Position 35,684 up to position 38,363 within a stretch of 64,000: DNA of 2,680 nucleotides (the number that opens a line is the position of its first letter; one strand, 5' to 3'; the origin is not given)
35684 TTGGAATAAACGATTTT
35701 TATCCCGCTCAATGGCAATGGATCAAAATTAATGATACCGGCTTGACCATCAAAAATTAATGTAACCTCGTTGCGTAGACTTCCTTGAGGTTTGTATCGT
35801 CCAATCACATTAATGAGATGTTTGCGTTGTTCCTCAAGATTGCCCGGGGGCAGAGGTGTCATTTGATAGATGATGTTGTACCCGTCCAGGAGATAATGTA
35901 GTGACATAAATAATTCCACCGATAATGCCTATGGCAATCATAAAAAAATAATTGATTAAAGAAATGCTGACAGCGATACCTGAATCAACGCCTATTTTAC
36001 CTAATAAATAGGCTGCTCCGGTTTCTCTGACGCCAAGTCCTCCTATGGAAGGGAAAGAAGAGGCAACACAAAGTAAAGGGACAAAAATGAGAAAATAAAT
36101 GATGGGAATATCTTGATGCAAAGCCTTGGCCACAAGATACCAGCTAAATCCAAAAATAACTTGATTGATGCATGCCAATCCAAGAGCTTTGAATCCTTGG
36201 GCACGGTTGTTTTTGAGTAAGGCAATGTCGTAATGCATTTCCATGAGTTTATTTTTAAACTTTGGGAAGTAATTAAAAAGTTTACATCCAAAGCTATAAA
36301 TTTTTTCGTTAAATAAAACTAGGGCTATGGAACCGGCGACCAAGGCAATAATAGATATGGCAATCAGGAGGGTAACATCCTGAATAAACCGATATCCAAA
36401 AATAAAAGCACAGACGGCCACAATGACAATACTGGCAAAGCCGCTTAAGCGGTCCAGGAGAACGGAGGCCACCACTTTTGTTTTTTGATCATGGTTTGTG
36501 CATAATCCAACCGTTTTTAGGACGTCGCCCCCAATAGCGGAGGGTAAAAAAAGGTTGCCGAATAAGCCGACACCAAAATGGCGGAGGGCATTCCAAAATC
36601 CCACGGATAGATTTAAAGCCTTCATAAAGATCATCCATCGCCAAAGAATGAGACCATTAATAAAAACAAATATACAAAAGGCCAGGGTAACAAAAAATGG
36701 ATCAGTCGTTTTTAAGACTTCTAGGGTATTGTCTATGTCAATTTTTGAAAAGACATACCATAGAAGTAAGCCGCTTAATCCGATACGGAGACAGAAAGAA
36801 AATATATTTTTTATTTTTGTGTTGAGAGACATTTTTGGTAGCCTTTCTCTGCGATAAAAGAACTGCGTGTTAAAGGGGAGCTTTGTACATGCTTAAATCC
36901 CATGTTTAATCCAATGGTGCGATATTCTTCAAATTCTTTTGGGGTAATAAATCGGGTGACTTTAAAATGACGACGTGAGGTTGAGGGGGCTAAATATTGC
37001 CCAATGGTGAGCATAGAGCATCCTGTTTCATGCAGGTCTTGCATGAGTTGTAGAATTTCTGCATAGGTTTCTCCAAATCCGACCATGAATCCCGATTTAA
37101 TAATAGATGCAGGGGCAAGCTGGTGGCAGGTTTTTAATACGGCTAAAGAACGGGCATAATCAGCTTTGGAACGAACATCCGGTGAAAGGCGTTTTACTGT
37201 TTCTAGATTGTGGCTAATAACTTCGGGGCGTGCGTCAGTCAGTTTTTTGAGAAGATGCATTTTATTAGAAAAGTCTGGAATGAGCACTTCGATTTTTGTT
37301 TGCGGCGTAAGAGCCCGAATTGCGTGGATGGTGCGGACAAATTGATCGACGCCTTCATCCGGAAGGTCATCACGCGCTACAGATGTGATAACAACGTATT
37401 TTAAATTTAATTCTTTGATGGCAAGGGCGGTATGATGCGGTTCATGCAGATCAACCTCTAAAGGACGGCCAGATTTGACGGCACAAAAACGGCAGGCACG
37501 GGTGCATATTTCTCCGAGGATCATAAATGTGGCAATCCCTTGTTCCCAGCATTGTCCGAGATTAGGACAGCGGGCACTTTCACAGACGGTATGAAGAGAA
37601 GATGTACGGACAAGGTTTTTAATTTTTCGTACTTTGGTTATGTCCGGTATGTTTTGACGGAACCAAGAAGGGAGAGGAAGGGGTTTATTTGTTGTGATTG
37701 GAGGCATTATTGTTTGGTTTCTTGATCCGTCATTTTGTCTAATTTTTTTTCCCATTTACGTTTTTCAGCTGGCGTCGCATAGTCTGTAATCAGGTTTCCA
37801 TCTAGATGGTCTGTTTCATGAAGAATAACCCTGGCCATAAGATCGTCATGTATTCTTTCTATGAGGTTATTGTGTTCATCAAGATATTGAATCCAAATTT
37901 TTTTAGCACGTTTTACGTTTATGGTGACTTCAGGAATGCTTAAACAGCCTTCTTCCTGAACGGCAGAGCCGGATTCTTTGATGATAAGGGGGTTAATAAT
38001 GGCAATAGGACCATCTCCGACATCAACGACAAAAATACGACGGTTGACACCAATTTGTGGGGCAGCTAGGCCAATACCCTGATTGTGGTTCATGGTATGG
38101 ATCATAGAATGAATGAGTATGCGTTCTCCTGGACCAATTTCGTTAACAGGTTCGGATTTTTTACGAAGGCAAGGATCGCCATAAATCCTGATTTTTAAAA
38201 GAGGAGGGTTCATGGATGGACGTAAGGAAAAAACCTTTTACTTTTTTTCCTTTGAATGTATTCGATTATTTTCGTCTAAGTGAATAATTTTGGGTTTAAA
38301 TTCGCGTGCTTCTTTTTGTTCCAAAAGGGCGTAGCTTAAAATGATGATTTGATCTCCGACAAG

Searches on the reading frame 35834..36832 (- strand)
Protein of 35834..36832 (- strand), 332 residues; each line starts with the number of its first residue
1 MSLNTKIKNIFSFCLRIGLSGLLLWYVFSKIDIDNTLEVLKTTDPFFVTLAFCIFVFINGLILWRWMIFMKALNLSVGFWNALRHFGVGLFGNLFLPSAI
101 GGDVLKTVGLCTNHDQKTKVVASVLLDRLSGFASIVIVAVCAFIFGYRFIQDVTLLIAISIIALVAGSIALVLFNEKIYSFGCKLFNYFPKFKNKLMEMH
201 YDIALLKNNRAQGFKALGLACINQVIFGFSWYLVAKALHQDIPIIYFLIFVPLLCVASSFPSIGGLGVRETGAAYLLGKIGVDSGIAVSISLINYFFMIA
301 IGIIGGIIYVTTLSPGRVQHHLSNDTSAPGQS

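Call 23: search_protein_families(library=pfam, proteins=[window:35834-36832:-], max_evalue=0.01)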
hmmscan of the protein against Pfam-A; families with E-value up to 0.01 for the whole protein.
window:35834-36832:- (332 aa): 1 family
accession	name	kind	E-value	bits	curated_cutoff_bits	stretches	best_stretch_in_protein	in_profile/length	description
PF03706.18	LPG_synthase_TM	-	2.1e-38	133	33.4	1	15-304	3-300/302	Lysylphosphatidylglycerol synthase TM region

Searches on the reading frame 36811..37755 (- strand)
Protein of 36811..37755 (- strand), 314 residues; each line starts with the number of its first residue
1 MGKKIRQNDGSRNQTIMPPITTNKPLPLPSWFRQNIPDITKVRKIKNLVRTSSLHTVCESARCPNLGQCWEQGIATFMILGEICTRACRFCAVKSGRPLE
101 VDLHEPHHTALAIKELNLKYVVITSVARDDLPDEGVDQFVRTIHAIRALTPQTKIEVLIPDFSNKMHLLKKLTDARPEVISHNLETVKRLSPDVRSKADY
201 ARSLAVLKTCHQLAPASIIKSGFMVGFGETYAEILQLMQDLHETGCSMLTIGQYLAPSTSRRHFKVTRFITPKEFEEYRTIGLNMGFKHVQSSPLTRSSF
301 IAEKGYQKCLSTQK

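Call 23: search_protein_families(library=pfam, proteins=[window:36811-37755:-], max_evalue=0.01)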
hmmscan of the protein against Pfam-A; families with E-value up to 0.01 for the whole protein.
window:36811-37755:- (314 aa): 2 families
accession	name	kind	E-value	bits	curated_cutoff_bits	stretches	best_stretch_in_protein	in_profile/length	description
PF04055.27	Radical_SAM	-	5.3e-16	59.7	29.5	1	78-241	1-166/166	Radical SAM superfamily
PF16881.10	LIAS_N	-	5.9e-08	33.5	27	1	25-63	58-96/96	N-terminal domain of lipoyl synthase of Radical_SAM family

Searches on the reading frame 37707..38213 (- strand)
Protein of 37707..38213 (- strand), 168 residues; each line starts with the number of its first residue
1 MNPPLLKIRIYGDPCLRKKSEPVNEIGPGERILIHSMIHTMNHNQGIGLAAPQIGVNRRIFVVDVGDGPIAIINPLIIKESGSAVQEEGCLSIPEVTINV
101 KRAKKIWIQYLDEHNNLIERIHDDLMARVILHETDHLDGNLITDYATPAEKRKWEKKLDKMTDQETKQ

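Call 55: search_protein_families(library=pfam, proteins=[window:37707-38213:-], max_evalue=0.00001)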
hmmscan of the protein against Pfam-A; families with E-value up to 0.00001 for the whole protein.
window:37707-38213:- (168 aa): 1 family
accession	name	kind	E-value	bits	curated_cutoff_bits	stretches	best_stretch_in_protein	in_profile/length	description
PF01327.26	Pep_deformylase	-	2.2e-46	157.7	22.8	1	6-151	2-155/156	Polypeptide deformylase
